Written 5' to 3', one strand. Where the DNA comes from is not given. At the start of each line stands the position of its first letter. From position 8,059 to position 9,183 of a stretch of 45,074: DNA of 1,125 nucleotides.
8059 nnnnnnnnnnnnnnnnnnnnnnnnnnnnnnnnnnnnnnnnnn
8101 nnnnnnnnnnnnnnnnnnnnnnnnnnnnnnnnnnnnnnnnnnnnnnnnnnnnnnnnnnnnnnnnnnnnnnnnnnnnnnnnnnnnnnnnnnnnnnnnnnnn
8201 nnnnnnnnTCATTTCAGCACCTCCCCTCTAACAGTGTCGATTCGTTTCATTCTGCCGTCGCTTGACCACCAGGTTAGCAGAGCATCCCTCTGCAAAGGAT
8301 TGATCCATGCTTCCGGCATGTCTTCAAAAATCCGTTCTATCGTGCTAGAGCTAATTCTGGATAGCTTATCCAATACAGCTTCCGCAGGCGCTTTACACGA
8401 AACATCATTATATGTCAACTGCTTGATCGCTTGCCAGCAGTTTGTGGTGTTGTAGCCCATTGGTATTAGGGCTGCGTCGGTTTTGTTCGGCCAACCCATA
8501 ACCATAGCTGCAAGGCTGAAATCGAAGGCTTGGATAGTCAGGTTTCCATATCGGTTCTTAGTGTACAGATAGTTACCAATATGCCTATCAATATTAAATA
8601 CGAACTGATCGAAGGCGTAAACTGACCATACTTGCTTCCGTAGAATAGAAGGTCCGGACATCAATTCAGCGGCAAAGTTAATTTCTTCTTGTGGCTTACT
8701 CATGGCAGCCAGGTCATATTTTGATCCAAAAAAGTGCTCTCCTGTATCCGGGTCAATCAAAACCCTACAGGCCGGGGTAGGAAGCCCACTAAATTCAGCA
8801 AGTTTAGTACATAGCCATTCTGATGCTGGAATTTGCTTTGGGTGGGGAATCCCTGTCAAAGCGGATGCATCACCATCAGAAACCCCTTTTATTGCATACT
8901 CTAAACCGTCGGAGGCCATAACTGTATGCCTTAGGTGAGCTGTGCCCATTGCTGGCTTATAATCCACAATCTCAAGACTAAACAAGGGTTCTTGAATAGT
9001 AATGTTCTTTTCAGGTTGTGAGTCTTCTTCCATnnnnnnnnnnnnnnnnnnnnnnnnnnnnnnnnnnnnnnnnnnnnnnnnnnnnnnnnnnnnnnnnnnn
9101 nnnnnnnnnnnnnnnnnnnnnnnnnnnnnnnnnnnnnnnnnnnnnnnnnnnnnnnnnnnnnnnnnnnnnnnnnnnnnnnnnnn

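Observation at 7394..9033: HipA-like kinase plus DUF3037-like partner occupying the rexAB slot next to cI: candidate undescribed defence or abortive-infection module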

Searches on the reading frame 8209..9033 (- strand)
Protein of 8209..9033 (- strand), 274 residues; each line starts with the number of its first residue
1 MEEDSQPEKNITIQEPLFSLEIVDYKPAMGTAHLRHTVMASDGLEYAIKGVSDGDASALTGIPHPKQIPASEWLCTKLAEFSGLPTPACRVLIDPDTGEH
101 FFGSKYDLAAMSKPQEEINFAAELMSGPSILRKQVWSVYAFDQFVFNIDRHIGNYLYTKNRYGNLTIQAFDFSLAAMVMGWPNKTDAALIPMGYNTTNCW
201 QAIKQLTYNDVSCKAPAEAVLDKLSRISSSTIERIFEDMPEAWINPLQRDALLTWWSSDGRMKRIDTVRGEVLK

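Call 3: search_protein_families(library=pfam, proteins=[window:8209-9033:-], max_evalue=1)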
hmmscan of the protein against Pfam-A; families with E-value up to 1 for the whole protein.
window:8209-9033:- (274 aa): 2 families
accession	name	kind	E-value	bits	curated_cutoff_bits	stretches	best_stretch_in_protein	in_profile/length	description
PF20613.4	HipA_2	-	1.2e-06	28.4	27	1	64-156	33-129/240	HipA-like kinase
PF07804.18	HipA_C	-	0.00057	20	30.5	1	66-118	32-83/213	HipA-like C-terminal domain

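Call 4: search_protein_families(library=padloc, proteins=[window:8209-9033:-], max_evalue=1)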
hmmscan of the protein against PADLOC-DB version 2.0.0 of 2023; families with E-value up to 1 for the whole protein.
window:8209-9033:- (274 aa): 3 families
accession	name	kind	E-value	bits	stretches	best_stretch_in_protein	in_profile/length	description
PDLC04766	PDC-M66A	-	0.0019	15.4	1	131-245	131-241/270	-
PDLC04340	PDC-M03A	-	0.0027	15.2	1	131-155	126-150/280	-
PDLC04344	PDC-M03A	-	0.0038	14.7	1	210-250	245-285/305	-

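Call 5: search_protein_families(library=ncbifam, proteins=[window:8209-9033:-], max_evalue=1)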
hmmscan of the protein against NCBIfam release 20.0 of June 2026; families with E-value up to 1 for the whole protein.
window:8209-9033:- (274 aa): 0 families

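Call 6: search_protein_families(library=phrogs, proteins=[window:8209-9033:-], max_evalue=0.1)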
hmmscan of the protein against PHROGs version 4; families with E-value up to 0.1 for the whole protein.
window:8209-9033:- (274 aa): 4 families
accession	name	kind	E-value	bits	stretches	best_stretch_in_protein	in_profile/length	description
phrog_3162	-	unknown function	2e-38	133.2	1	29-271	12-244/247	-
phrog_11186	-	unknown function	0.0054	17.3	1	132-161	146-175/302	-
phrog_8742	-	tail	0.0077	16.8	1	168-247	80-163/287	pilot protein for DNA ejection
phrog_18706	-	unknown function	0.077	13.7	0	39-59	24-44/54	-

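Call 24: find_homologous_proteins(query=window:8209-9033:-)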
Query window:8209-9033:- (274 aa): 35 proteins with E <= 0.001 among 438 candidates.
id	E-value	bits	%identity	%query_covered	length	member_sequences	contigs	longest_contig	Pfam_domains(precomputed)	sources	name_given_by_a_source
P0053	3.9e-181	618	97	100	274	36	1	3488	PF20613.5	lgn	-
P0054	3.4e-172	589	92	100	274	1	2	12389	PF20613.5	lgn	-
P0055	4.2e-170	582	90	100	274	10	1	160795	PF20613.5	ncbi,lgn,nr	ncbi:hypothetical protein SNQ58_001497 [Cronobacter sakazakii]|nr:hypothetical protein [Cronobacter 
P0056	4.7e-165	566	87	100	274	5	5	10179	PF20613.5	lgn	-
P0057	6.7e-147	506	78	100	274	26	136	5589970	PF07804.19,PF20613.5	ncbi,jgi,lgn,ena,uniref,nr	ncbi:TPA: hypothetical protein MAG25_005731 [Klebsiella quasipneumoniae subsp. quasipneumoniae]|unir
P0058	1.2e-132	459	73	100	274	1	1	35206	PF07804.19,PF20613.5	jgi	-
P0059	6.9e-127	440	70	100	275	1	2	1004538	PF07804.19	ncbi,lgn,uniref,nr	ncbi:hypothetical protein [Pectobacterium punjabense]|uniref:hypothetical protein n=1 Tax=Pectobacte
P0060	6.4e-120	418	64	99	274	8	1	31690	PF20613.5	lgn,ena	-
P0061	7.5e-119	414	65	97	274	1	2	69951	PF20613.5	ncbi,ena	-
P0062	7.8e-118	411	66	96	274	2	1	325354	PF07804.19,PF20613.5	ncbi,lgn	-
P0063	9.6e-118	410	66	97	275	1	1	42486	PF07804.19,PF20613.5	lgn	-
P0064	2.7e-117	409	63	99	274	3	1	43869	PF07804.19,PF20613.5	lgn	-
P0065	8.9e-117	407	64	97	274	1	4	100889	PF07804.19,PF20613.5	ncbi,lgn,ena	-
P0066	1.9e-116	406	64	96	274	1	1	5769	PF07804.19,PF20613.5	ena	-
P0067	2.5e-116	406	63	99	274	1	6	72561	PF07804.19,PF20613.5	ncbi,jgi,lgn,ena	-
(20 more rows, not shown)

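Call 39: find_encoding_contigs(protein=P0057, flank=6000, max_places=6)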
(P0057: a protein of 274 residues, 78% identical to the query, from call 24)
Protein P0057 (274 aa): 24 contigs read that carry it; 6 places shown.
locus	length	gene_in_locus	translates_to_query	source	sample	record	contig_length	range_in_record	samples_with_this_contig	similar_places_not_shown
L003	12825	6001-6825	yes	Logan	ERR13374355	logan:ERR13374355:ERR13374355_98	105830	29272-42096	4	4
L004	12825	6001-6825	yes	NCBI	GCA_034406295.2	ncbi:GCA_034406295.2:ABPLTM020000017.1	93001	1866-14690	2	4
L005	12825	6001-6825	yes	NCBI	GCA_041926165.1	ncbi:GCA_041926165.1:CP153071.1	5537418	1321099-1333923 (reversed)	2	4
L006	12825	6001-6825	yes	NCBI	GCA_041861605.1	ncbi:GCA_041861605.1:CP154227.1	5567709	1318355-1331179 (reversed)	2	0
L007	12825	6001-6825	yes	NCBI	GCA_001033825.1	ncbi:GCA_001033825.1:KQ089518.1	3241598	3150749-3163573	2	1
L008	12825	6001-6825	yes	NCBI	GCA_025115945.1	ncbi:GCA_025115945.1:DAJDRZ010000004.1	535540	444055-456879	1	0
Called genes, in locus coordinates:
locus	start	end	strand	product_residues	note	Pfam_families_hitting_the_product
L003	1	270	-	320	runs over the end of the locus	PF07751:Abi_2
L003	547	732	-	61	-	-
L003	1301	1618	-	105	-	-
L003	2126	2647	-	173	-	-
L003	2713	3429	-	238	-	-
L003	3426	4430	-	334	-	-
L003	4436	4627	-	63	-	-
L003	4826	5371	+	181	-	-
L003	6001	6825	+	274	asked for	PF20613:HipA_2 (weak), PF07804:HipA_C (faint)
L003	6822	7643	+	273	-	PF11236:DUF3037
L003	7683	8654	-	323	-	PF13936:HTH_38 (weak)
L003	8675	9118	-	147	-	PF00436:SSB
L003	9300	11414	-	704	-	PF06048:DUF927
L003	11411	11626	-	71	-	-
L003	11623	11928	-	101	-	-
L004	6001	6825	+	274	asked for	PF20613:HipA_2 (weak), PF07804:HipA_C (faint)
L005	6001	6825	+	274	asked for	PF20613:HipA_2 (weak), PF07804:HipA_C (faint)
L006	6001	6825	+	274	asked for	PF20613:HipA_2 (weak), PF07804:HipA_C (faint)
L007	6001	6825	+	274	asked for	PF20613:HipA_2 (weak), PF07804:HipA_C (faint)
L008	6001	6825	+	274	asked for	PF20613:HipA_2 (weak), PF07804:HipA_C (faint)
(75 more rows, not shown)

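Call 42: predict_structure(alignment_id=A1)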
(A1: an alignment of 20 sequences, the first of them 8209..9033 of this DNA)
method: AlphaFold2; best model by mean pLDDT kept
length: 274 residues; sequences in the alignment: 20
mean_pLDDT: 82.0   pTM: 0.82
mean pLDDT of the five models: 82.0, 81.7, 81.5, 79.5, 71.1
residues with pLDDT >= 90: 104; 70-90: 119; 50-70: 34; < 50: 17
segments of 3 or more residues with pLDDT < 50: 1-15
pLDDT, mean of each block of 10 residues (from residue 1): 40 53 82 73 90 67 77 91 91 92 80 80 86 93 84 85 89 66 73 82 86 93 95 93 87 90 93 89
secondary structure, 60 per line:
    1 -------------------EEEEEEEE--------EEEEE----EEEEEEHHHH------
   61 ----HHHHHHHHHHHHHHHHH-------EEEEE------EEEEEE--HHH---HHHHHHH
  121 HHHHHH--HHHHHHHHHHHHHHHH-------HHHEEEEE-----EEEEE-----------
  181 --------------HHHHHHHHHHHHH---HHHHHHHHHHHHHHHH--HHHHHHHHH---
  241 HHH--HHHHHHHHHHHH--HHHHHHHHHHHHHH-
elements in order: E20-27 E36-40 E45-50 H51-54 H65-81 E89-93 E100-105 H114-126 H129-144 E155-159 E165-169 H195-207 H211-226 H229-237 H246-257 H260-273

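Call 49: fold_search(model_id=the predicted structure, library=pdb)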
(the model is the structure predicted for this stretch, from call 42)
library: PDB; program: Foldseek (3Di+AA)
matches with E <= 10: 1817; with E <= 0.001: 23
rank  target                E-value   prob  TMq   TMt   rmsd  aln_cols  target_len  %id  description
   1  3akk_A                9.8e-06  1.00  0.57  0.53  10.0       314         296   11  Crystal structure of A Helicobacter pylori proinflammatory kinase CtkA (released 2010-12-01)
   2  3akj_A                2.9e-05  1.00  0.50  0.50  10.8       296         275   12  Crystal structure of A Helicobacter pylori proinflammatory kinase CtkA (released 2010-12-01)
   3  7vkb_A                3.4e-05  1.00  0.49  0.51   8.7       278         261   15  Crystal structure of the a bacterial kinase complex (released 2022-06-29)
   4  3akk_C                3.6e-05  1.00  0.55  0.54   9.1       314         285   13  Crystal structure of A Helicobacter pylori proinflammatory kinase CtkA (released 2010-12-01)
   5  8ezr_B                1.1e-04  1.00  0.49  0.49   8.3       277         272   15  Crystal structure of the HipS(Lp)-HipT(Lp) complex from Legionella pneumophila, native protein (released 2023-09-27)
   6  8ezs_B                1.2e-04  1.00  0.48  0.49   8.3       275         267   15  Crystal structure of the HipS(Lp)-HipT(Lp) complex from Legionella pneumophila, Sel-met protein (released 2023-09-27)
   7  3akk_D                1.7e-04  1.00  0.54  0.52   8.3       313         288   13  Crystal structure of A Helicobacter pylori proinflammatory kinase CtkA (released 2010-12-01)
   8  3tpd                  2.7e-04  1.00  0.47  0.35   7.8       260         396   11  Structure of pHipA, monoclinic form (released 2012-10-03)
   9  7wcf                  3.0e-04  1.00  0.50  0.44   6.8       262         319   14  Crystal structure of the kinase with AMP-PNP (released 2022-06-29)
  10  2wiu_A                3.1e-04  1.00  0.47  0.32   7.4       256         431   12  Mercury-modified bacterial persistence regulator hipBA (released 2009-07-28)
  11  3tpe                  4.0e-04  1.00  0.46  0.32   7.3       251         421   12  The phipa p3121 structure (released 2012-10-03)
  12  9nin                  4.0e-04  0.98  0.33  0.20  11.0       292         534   15  The structure of human Vacuolar Protein Sorting 34 catalytic domain bound to RD-I-86 (released 2026-03-04)
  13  7vkc                  4.5e-04  1.00  0.50  0.44   7.9       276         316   14  Crystal structure of a bacterial Ser/Thr kinase (released 2022-06-29)
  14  3tpt_A                4.7e-04  1.00  0.46  0.33   6.8       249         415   11  Structure of HipA(D309Q) bound to ADP (released 2012-10-03)
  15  9f58_C                5.8e-04  0.97  0.30  0.32  16.1       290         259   13  Gcn2 dimer bound to the 60S ribosomal subunit (released 2025-03-26)
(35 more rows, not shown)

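Call 90: search_protein_families(library=padloc, alignment_id=A1, max_evalue=0.01)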
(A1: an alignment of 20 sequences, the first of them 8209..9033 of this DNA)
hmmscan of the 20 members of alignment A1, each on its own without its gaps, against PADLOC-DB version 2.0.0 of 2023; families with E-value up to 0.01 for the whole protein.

A. member 1, window:8209-9033:- (274 aa): 3 families
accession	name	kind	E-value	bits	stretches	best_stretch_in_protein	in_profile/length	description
PDLC04766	PDC-M66A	-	0.0019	15.4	1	131-245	131-241/270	-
PDLC04340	PDC-M03A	-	0.0027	15.2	0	131-155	126-150/280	-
PDLC04344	PDC-M03A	-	0.0038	14.7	0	210-250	245-285/305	-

B. families by the number of members that match (of 20 scanned): 6 families
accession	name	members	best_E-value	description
PDLC04340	PDC-M03A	16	2.1e-06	-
PDLC04766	PDC-M66A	14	4.2e-06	-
PDLC04344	PDC-M03A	13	1.6e-05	-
PDLC04342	PDC-M03A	3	0.0036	-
PDLC04339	PDC-M03A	2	0.00033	-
PDLC04345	PDC-M03A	1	4.7e-05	-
